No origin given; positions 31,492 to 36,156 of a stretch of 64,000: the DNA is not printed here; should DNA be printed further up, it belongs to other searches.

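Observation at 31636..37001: ElbD/ElbE-like ether-lipid (fatty alcohol / alkylglycerol) module: a 1457-aa FAR-ligase-ACP-AGPAT megaenzyme plus epimerase-family reductase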

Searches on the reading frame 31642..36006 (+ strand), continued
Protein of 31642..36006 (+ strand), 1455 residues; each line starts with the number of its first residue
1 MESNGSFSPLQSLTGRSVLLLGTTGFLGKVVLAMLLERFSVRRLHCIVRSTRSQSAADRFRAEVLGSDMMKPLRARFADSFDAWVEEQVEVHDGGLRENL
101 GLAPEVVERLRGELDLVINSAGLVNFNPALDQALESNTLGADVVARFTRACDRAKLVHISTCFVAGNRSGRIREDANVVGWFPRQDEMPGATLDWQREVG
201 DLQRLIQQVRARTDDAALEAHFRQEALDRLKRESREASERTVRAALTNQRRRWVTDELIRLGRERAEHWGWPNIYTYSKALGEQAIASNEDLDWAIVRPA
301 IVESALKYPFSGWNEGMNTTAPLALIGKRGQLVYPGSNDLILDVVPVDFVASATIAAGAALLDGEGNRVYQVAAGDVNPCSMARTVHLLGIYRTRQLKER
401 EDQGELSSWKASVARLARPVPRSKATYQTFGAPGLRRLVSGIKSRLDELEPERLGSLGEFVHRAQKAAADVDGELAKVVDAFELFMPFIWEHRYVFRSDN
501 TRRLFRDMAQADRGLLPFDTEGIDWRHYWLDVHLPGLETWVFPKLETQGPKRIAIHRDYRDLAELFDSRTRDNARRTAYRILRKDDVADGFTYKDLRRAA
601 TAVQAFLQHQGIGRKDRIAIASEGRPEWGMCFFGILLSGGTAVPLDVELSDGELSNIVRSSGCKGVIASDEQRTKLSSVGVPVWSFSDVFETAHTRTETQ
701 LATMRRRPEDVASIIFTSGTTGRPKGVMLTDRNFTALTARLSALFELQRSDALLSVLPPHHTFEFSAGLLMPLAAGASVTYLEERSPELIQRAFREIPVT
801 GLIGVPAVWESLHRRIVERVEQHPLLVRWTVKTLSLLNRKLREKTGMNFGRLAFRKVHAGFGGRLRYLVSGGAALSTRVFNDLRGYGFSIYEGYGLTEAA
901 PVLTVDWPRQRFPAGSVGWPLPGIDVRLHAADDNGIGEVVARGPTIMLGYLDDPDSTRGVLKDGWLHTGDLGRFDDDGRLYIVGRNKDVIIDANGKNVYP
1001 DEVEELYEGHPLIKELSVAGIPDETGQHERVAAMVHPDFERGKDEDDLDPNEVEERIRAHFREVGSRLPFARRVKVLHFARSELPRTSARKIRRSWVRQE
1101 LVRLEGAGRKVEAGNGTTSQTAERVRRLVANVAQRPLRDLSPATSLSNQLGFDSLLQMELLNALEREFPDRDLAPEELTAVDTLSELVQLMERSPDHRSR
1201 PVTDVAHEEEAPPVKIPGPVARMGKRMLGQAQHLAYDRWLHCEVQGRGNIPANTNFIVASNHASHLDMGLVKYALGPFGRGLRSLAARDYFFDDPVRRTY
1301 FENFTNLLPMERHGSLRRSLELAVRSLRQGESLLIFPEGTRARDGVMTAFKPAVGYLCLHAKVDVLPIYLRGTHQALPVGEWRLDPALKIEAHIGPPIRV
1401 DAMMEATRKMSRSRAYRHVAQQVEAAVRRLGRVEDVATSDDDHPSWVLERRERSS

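Call 18: find_related_loci(query=A1, collection=genome_contigs, flank=10000)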
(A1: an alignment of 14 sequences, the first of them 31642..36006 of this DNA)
Query A1 (1455 aa) in genome_contigs; peptide patterns used: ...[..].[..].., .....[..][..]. (x = any residue, [..] = any of these).
599 stretches matched a pattern (row limit reached: there are more); 589 encode a relative of the query (tblastn E <= 1e-3); the best 80 are kept; 80 distinct loci.
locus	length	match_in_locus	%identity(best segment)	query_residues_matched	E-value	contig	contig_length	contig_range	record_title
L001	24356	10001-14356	60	7-1434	0e+0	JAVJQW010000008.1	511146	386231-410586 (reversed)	MAG: Deltaproteobacteria bacterium isolate D1-CHI-08 k141_305, whole genome shotgun sequence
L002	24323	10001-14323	58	1-1441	0e+0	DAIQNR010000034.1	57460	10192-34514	MAG TPA_asm: Myxococcota bacterium isolate CTOTU7342 NODE_497_length_57460_cov_13.423535, whole genome shotgun sequence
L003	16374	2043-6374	65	1-1435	0e+0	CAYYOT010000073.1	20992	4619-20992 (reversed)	MAG TPA_asm: uncultured Myxococcales bacterium isolate SRP128890_co1_37 genome assembly, contig: NODE_4094_length_20992_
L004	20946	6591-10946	45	11-1453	0e+0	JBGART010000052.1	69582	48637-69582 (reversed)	MAG: Myxococcaceae bacterium isolate MAG_MBR_H10.11 MBRH10-11_opera_contig_1697, whole genome shotgun sequence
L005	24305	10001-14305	45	11-1433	0e+0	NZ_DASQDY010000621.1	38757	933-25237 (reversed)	MAG: Archangium sp. isolate SMAG_U11739 k141_685822, whole genome shotgun sequence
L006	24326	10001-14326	44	7-1442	0e+0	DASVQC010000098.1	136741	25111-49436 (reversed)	MAG TPA_asm: Pyrinomonadaceae bacterium isolate SMAG_U3196 k141_369085, whole genome shotgun sequence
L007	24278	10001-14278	44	7-1430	0e+0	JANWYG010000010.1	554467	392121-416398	MAG: Blastocatellia bacterium isolate SKYG65 k141_502530, whole genome shotgun sequence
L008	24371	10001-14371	44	3-1451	0e+0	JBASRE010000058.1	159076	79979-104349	MAG: Pyrinomonadaceae bacterium isolate MFD09203_ilm_asm_bin4 k127_135655, whole genome shotgun sequence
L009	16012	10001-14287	44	7-1430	0e+0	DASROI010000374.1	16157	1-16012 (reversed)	MAG TPA_asm: Pyrinomonadaceae bacterium isolate SMAG_U10264 k141_290458, whole genome shotgun sequence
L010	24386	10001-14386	43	6-1455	0e+0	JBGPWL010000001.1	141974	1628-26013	MAG: Pyrinomonadaceae bacterium isolate OBJ1_062018_090_65 k141_678337_length_141974_cov_19.9973, whole genome shotgun s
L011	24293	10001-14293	44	6-1430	0e+0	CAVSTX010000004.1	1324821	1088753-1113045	MAG: Pyrinomonadaceae bacterium isolate MFD09212.bin.1.129 genome assembly, contig: contig_7509, whole genome shotgun se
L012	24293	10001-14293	44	6-1430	0e+0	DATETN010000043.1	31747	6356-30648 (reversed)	MAG TPA_asm: Pyrinomonadaceae bacterium isolate SMAG_U8316 k141_817599, whole genome shotgun sequence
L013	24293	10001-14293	43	7-1430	0e+0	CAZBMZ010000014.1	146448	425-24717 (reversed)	MAG TPA_asm: uncultured Clostridia bacterium isolate SRP090828_co2_158 genome assembly, contig: NODE_33_length_146448_co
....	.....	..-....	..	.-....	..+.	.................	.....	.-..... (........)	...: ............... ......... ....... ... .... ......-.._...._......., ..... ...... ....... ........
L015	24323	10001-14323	44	7-1430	0e+0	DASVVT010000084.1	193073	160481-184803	MAG TPA_asm: Pyrinomonadaceae bacterium isolate SMAG_U3350 k141_512939, whole genome shotgun sequence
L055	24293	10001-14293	44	13-1433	0e+0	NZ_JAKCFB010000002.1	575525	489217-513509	Myxococcus dinghuensis strain K15C18031901 gnl_BDEABKDG_2, whole genome shotgun sequence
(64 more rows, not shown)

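Call 21: search_protein_families(library=pfam, proteins=[L055:6595-7575:+, L055:7615-8328:+, L055:8193-9956:+, L055:9965-14386:+, L055:14355-15470:+, L055:15467-16729:-, L055:6351-7034:-, L003:6131-7414:+, L003:7393-8757:-, L003:1054-1947:+], max_evalue=0.001)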
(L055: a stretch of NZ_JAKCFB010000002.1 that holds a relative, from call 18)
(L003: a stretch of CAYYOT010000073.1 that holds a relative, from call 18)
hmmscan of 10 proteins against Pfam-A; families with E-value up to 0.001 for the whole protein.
L055:6595-7575:+ (326 aa): 7 families
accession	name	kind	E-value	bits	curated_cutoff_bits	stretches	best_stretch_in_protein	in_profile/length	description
PF01370.27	Epimerase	-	6.2e-29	101.5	20.9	1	3-217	1-231/240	NAD dependent epimerase/dehydratase family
PF01073.25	3Beta_HSD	-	3.9e-18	65.9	22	1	4-225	1-250/280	3-beta hydroxysteroid dehydrogenase/isomerase family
PF16363.11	GDP_Man_Dehyd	-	1.2e-15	58.3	27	1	4-157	1-173/332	GDP-mannose 4,6 dehydratase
PF13460.12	NAD_binding_10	-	7.3e-15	55.7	27.2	1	7-166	1-147/184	NAD(P)H-binding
PF07993.18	NAD_binding_4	-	1.2e-11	44.7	20.1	1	66-175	90-220/258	Male sterility protein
PF04321.23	RmlD_sub_bind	-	1.7e-08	34.4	27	1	1-189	1-176/287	RmlD substrate binding domain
PF05368.20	NmrA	-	6.4e-07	29.7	27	1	4-110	6-105/298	NmrA-like family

L055:7615-8328:+ (237 aa): 3 families
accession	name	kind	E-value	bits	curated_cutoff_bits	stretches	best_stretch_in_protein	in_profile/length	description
PF12710.13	HAD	-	2.3e-34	119.9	27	1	22-207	1-188/189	haloacid dehalogenase-like hydrolase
PF00702.32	Hydrolase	-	4.2e-12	47.3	26.4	1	20-211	2-191/191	haloacid dehalogenase-like hydrolase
PF08282.18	Hydrolase_3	-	1.4e-07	32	20.9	0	172-216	184-228/255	haloacid dehalogenase-like hydrolase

L055:8193-9956:+ (587 aa): 1 family
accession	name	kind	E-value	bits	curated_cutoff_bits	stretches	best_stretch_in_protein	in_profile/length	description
PF09861.14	Lar_N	-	1.8e-36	125.7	23.3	1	99-284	19-199/204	Lactate racemase N-terminal domain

L055:9965-14386:+ (1474 aa): 7 families
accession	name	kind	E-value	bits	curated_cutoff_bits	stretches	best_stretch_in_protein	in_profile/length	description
PF00501.34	AMP-binding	-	1.1e-82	278.4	29.9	1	567-958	1-384/384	AMP-binding enzyme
PF07993.18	NAD_binding_4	-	4.7e-44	150.9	20.1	1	22-357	3-257/258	Male sterility protein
PF01553.26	Acyltransferase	-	3.6e-22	79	23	1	1251-1379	2-131/132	Acyltransferase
PF00550.31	PP-binding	-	1.7e-09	38.3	20.8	1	1129-1191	2-63/67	Phosphopantetheine attachment site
PF13193.12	AMP-binding_C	-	1.1e-07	33.1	24.5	1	1009-1091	1-76/76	AMP-binding enzyme C-terminal domain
PF03015.24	Sterile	-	1.3e-05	25.7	35.4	1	484-544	33-91/93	Male sterility protein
PF01370.27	Epimerase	-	0.00018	21.5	20.9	0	21-175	4-125/240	NAD dependent epimerase/dehydratase family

L055:14355-15470:+ (371 aa): 0 families

L055:15467-16729:- (420 aa): 0 families

L055:6351-7034:- (227 aa): 0 families

L003:6131-7414:+ (427 aa): 7 families
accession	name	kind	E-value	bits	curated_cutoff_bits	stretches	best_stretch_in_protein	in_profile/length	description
PF01370.27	Epimerase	-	2.8e-29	102.7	20.9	1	101-320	1-237/240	NAD dependent epimerase/dehydratase family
PF13460.12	NAD_binding_10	-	3.7e-13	50.2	27.2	1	105-245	1-131/184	NAD(P)H-binding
PF01073.25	3Beta_HSD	-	3.5e-12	46.4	22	1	102-275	1-191/280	3-beta hydroxysteroid dehydrogenase/isomerase family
PF16363.11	GDP_Man_Dehyd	-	6.2e-09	36.2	27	1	102-337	1-263/332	GDP-mannose 4,6 dehydratase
PF07993.18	NAD_binding_4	-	5.6e-06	26.1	20.1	0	146-250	79-193/258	Male sterility protein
PF05368.20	NmrA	-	3.1e-05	24.2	27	1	100-203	4-106/298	NmrA-like family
PF04321.23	RmlD_sub_bind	-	3.5e-05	23.4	27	1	99-204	1-101/287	RmlD substrate binding domain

L003:7393-8757:- (454 aa): 0 families

L003:1054-1947:+ (297 aa): 0 families

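Call 34: search_solved_structures(query=window:31642-36006:+, max_evalue=0.00001)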
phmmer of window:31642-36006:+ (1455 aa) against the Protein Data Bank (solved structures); distinct sequences matched with E-value up to 0.00001: 213 (the best 60 are shown).
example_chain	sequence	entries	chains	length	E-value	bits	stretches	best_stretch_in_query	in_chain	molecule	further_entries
7eoz_A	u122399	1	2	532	5.5e-42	146.7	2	255-383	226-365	Fatty acyl-CoA reductase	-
5ie0_A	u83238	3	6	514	8.2e-39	136.2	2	864-1099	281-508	Oxalate--CoA ligase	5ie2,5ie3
8wev_A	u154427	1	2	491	8.4e-38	132.9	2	864-1025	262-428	Feruloyl-CoA Synthetase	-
8weu_A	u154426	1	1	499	8.9e-38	132.8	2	864-1025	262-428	Fatty-acyl-CoA synthase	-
3r44_A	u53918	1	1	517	2.8e-36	127.8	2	865-1053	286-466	fatty acyl CoA synthetase FADD13 (FATTY-ACYL-CoA SYNTHETASE)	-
4gxq_A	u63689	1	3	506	6.9e-35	123.2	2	863-1035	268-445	Malonyl CoA synthetase, Benzoate-CoA ligase Chimeric protein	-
3a9u_A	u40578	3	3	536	7.6e-35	123.1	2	864-1097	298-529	4-coumarate--CoA ligase | 4-coumarate:CoA ligase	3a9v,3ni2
4fuq_A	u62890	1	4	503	1.1e-34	122.5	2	862-1038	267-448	Malonyl CoA synthetase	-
4fut_A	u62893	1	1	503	1.1e-34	122.5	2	862-1036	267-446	Malonyl CoA synthetase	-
5bsm_A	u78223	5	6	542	1.5e-34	122.1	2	865-1039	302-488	4-coumarate--CoA ligase 2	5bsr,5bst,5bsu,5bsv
4gxr_A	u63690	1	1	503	1.6e-34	122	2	862-1024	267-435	Malonyl CoA synthetase, Benzoate-CoA ligase Chimeric protein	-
5u95_A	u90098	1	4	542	2e-34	121.7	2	865-1039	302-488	4-coumarate--CoA ligase 2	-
3tsy_A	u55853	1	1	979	3e-34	121.1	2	866-1109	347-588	Fusion Protein 4-coumarate--CoA ligase 1, Resveratrol synthase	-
5bsw_A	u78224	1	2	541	7.7e-34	119.7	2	865-1039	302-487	4-coumarate--CoA ligase 2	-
3nyq_A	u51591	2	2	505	1.6e-33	118.6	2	865-1037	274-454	Malonyl-CoA Ligase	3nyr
6mfz_A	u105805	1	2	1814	3.2e-30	107.7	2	591-799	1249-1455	Linear gramicidin synthase subunit A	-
9be3_A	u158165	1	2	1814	3.2e-30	107.7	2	591-799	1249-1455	Linear gramicidin synthase subunit A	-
9be4_A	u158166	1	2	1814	3.2e-30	107.7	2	591-799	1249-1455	Linear gramicidin synthase subunit A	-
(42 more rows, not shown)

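Call 46: find_encoding_contigs(protein=P0011, flank=10000, max_places=1)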
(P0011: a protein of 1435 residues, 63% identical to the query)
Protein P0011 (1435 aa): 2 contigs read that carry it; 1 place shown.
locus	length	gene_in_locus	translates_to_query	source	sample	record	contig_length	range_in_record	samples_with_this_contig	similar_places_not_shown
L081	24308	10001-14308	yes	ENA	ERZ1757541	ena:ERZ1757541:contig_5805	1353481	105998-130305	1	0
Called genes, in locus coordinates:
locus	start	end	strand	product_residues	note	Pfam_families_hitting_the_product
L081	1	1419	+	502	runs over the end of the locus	PF03806:ABG_transport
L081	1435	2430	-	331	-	-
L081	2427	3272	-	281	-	-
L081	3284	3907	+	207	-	-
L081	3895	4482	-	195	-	-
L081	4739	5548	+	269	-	-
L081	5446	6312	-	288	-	PF00149:Metallophos, PF12850:Metallophos_2 (weak)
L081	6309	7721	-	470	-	-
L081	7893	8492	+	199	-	-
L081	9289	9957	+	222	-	-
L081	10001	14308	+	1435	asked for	PF01370:Epimerase (faint), PF07993:NAD_binding_4, PF03015:Sterile, PF00501:AMP-binding, PF13193:AMP-binding_C (weak), PF00550:PP-binding, PF01553:Acyltransferase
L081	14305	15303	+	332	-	PF01073:3Beta_HSD, PF01370:Epimerase, PF04321:RmlD_sub_bind (weak), PF05368:NmrA (weak), PF07993:NAD_binding_4 (faint), PF13460:NAD_binding_10, PF16363:GDP_Man_Dehyd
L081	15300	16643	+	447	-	PF01189:Methyltr_RsmB-F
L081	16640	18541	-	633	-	PF25077:DUF7800 (faint), PF00149:Metallophos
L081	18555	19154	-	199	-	PF16697:Yop-YscD_cpl, PF00498:FHA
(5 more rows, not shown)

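Call 47: find_encoding_contigs(protein=P0057, flank=10000, max_places=1)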
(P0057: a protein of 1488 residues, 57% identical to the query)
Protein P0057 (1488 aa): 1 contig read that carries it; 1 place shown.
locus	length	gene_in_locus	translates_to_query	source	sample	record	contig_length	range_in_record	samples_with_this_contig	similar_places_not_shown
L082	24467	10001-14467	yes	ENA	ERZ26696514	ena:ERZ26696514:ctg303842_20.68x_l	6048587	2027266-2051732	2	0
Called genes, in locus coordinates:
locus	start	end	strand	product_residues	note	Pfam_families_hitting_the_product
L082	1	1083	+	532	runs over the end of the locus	PF00009:GTP_EFTU, PF22042:EF-G_D2, PF03144:GTP_EFTU_D2, PF16658:RF3_C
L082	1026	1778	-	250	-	PF16697:Yop-YscD_cpl (weak), PF00498:FHA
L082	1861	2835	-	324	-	PF00149:Metallophos, PF12850:Metallophos_2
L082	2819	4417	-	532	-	PF03065:Glyco_hydro_57, PF09210:BE_C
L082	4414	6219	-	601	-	-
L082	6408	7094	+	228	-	-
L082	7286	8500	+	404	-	PF13524:Glyco_trans_1_2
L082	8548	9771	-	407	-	PF14237:GYF_2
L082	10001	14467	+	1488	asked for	PF01370:Epimerase (faint), PF07993:NAD_binding_4, PF04321:RmlD_sub_bind (faint), PF03015:Sterile, PF00501:AMP-binding, PF13193:AMP-binding_C, PF00550:PP-binding (weak), PF01553:Acyltransferase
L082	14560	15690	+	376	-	PF20030:bpMoxR, PF01078:Mg_chelatase (weak), PF00004:AAA (faint), PF07728:AAA_5, PF17868:AAA_lid_8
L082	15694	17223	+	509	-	PF13519:VWA_2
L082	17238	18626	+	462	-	PF22458:RsmF-B_ferredox, PF01189:Methyltr_RsmB-F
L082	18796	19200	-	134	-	-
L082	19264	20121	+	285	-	PF08907:DUF1853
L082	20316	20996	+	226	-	PF00702:Hydrolase, PF08282:Hydrolase_3 (faint), PF12710:HAD, PF13344:Hydrolase_6 (faint), PF13419:HAD_2, PF13242:Hydrolase_like (weak)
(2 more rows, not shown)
